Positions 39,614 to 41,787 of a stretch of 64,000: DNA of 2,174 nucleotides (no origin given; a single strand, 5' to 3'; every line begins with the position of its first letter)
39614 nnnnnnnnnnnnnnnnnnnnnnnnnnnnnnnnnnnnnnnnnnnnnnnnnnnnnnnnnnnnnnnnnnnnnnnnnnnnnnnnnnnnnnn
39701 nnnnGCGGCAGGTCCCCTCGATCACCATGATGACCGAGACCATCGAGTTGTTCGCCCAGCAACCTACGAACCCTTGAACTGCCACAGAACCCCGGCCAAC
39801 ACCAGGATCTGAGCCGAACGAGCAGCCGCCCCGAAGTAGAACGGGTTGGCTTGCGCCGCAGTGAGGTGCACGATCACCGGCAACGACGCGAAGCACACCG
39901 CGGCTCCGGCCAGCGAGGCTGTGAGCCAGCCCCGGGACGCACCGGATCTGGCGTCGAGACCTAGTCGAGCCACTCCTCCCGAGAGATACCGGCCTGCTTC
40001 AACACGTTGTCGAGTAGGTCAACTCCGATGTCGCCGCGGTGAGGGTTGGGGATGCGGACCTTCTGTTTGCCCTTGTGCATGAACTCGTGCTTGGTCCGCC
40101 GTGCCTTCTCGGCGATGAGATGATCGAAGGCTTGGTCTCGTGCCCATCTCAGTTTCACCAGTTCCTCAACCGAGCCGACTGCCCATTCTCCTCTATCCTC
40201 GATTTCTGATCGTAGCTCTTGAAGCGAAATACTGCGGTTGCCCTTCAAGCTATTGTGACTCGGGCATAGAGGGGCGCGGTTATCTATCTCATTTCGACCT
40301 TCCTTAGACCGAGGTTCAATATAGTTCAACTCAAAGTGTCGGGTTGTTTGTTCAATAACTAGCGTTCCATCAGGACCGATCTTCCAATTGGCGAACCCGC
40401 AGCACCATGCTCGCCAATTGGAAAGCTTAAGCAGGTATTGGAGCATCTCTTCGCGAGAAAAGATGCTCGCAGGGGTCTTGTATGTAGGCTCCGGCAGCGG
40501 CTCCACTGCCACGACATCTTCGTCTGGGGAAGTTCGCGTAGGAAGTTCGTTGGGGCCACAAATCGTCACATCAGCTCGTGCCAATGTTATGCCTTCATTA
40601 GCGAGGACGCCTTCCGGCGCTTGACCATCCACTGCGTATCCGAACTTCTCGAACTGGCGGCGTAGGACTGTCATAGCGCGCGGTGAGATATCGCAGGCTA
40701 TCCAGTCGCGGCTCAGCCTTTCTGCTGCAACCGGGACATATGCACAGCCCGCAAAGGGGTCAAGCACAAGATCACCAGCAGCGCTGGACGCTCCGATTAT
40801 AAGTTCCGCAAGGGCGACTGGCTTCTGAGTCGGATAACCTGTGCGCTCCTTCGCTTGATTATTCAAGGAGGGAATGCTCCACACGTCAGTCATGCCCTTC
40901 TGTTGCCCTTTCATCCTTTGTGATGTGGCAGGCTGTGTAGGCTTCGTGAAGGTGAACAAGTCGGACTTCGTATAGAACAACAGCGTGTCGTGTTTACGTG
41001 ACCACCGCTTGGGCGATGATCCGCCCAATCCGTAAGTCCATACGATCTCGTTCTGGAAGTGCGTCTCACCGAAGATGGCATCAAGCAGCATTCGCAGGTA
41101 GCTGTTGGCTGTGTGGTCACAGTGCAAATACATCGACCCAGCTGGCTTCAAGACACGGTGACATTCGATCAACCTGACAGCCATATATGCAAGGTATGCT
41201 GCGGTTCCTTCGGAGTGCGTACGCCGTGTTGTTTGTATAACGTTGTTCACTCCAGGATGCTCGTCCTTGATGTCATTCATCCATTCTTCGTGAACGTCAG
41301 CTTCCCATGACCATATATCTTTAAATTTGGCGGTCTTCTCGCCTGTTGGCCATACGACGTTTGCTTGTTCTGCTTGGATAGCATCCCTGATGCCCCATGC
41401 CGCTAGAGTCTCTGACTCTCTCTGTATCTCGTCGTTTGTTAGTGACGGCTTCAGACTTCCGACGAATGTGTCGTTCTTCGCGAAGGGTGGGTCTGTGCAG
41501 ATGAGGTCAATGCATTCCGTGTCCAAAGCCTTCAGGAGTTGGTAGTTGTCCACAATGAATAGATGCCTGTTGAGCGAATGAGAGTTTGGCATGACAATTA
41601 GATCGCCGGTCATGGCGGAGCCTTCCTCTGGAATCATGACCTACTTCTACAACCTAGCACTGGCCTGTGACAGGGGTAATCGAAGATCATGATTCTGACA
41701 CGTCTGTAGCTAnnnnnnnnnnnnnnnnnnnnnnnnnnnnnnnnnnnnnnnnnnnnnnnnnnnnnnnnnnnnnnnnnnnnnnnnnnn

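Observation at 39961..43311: Tandem pair of DNA-methyltransferase::HNH fusion paralogues, one with an intact and one with a dead HNH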

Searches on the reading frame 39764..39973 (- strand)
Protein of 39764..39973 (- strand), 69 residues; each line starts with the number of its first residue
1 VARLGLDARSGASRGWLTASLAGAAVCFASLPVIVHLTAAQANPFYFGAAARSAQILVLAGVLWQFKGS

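Call 46: search_protein_families(library=pfam, proteins=[window:39764-39973:-], max_evalue=1)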
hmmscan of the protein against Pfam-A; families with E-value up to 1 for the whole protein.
window:39764-39973:- (69 aa): 0 families

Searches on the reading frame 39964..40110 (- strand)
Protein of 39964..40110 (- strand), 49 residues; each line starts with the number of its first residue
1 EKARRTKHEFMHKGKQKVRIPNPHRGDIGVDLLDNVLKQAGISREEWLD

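Call 46: search_protein_families(library=pfam, proteins=[window:39964-40110:-], max_evalue=1)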
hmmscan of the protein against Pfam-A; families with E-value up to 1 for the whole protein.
window:39964-40110:- (49 aa): 1 family
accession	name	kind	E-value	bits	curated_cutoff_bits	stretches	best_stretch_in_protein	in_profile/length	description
PF07927.17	HicA_toxin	-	7.1e-05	23.3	27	1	6-42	20-58/58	HicA toxin of bacterial toxin-antitoxin,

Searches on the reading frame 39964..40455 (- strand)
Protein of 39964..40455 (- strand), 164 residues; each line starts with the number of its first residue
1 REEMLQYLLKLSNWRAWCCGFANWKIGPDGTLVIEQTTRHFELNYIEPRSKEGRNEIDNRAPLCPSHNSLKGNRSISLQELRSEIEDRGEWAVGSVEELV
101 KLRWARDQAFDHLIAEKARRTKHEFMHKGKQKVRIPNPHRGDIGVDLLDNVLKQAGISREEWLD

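Call 64: search_protein_families(library=padloc, proteins=[window:39964-40455:-], max_evalue=1)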
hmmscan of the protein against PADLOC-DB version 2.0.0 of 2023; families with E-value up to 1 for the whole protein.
window:39964-40455:- (164 aa): 1 family
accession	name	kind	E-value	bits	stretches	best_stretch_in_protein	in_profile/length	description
PDLC04483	PDC-M16B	-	0.032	10.9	1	105-163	129-180/537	-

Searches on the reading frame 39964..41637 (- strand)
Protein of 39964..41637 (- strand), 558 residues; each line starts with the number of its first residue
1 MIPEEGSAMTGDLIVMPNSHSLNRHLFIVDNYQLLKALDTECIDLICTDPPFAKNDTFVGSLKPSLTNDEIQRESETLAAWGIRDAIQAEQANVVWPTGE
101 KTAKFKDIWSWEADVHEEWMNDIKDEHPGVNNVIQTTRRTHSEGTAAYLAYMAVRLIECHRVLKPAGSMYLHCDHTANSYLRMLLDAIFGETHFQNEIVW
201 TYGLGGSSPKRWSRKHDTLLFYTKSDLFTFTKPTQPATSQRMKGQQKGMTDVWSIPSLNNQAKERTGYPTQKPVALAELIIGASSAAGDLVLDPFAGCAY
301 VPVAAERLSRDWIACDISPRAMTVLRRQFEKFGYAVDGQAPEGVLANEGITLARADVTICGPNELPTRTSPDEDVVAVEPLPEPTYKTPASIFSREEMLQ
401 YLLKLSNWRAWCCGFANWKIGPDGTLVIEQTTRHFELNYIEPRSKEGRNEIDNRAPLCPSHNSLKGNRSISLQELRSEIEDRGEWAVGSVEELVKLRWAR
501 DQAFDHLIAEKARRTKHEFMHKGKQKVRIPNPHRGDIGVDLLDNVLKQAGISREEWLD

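Call 5: search_protein_families(library=pfam, proteins=[window:39964-41637:-], max_evalue=1)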
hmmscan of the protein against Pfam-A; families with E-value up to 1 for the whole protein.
window:39964-41637:- (558 aa): 6 families
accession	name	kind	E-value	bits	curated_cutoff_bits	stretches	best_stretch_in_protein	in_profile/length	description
PF01555.25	N6_N4_Mtase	-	7.9e-40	137.6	26.7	1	43-323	1-217/221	DNA methylase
PF01844.29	HNH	-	3.1e-05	24.5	21.4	1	433-468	12-47/47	HNH endonuclease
PF03602.21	Cons_hypoth95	-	0.00037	20.6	24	0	20-57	85-128/182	Conserved hypothetical protein 95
PF07927.17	HicA_toxin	-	0.0017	18.8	27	1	514-551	19-58/58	HicA toxin of bacterial toxin-antitoxin,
PF02475.24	TRM5-TYW2_MTfase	-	0.046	14.1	28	1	284-327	33-78/164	TRM5/TYW2 methyltransferase domain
PF08241.18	Methyltransf_11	-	0.18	12.9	21.2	0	148-170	72-94/95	Methyltransferase domain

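Call 6: search_protein_families(library=ncbifam, proteins=[window:39964-41637:-], max_evalue=1)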
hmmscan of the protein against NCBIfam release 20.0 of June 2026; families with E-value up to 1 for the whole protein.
window:39964-41637:- (558 aa): 4 families
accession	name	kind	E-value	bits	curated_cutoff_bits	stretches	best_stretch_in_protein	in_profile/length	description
NF008572.0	PRK11524.1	equivalog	8.8e-24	84.1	292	2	146-322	59-249/294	adenine-specific DNA-methyltransferase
NF050803.1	DnaMtaseCcrMCaul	equivalog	2.1e-16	59.8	830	1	144-327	60-245/350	adenine-specific DNA-methyltransferase CcrM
NF010253.0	PRK13699.1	subfamily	1.7e-07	31.1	244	1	265-317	141-193/226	DNA methyltransferase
NF040563.1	guided_IscB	equivalog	0.068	12.3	175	1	430-472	200-242/314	RNA-guided endonuclease IscB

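Call 7: search_protein_families(library=padloc, proteins=[window:39964-41637:-], max_evalue=1)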
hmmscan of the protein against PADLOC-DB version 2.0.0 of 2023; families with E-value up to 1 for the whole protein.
window:39964-41637:- (558 aa): 65 families (the best 25 are shown)
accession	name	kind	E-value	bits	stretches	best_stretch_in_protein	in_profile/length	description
PDLC03339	MTase_II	-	2.2e-52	176.2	3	147-230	59-142/399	Type II methyltransferase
PDLC03300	MTase_II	-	7.4e-48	161.1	1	135-331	73-278/302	Type II methyltransferase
PDLC03299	MTase_II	-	7.2e-36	122.2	2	143-325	57-253/296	Type II methyltransferase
PDLC03371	MTase_II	-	4.3e-35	119.5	1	24-330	11-253/260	Type II methyltransferase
PDLC03354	MTase_II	-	1.8e-32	110.9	3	246-331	304-384/425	Type II methyltransferase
PDLC03633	MTase_III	-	3e-28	96.9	1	137-328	140-352/616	Type III methyltransferase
PDLC03265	MTase_II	-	3.4e-23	80.6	3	245-329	247-328/333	Type II methyltransferase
PDLC03636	MTase_III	-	3e-22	77.1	2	148-226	96-175/575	Type III methyltransferase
PDLC03320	MTase_II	-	2.7e-21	74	1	146-331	77-276/289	Type II methyltransferase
PDLC03635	MTase_III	-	5.6e-18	63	2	146-232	266-357/708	Type III methyltransferase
PDLC03216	MTase_II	-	7.7e-18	62.6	1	145-319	69-245/364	Type II methyltransferase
PDLC03738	oMTase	-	1.9e-17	61.1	1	145-321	78-257/376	orphan methyltransferase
PDLC03387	MTase_II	-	2.2e-17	61.1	2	207-323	157-269/289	Type II methyltransferase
PDLC03638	MTase_III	-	4.2e-17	59.7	2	146-260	429-540/816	Type III methyltransferase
PDLC03238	MTase_II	-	1.8e-16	58.2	2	145-320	168-356/428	Type II methyltransferase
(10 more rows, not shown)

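Call 90: list_cluster_members(proteins=[window:39964-41613:-, P0001, P0027])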
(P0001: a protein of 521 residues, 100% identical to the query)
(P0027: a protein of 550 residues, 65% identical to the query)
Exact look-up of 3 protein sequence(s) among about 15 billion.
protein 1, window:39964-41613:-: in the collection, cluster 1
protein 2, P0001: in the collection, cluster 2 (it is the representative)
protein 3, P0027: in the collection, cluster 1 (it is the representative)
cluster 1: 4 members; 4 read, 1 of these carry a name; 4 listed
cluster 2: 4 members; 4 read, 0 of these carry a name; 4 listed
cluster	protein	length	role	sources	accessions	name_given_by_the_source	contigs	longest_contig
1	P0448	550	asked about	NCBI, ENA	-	-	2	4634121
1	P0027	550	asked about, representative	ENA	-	-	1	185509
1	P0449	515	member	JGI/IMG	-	DNA modification methylase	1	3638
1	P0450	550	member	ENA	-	-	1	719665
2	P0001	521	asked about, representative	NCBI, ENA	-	-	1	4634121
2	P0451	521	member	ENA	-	-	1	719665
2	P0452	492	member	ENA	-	-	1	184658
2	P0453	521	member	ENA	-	-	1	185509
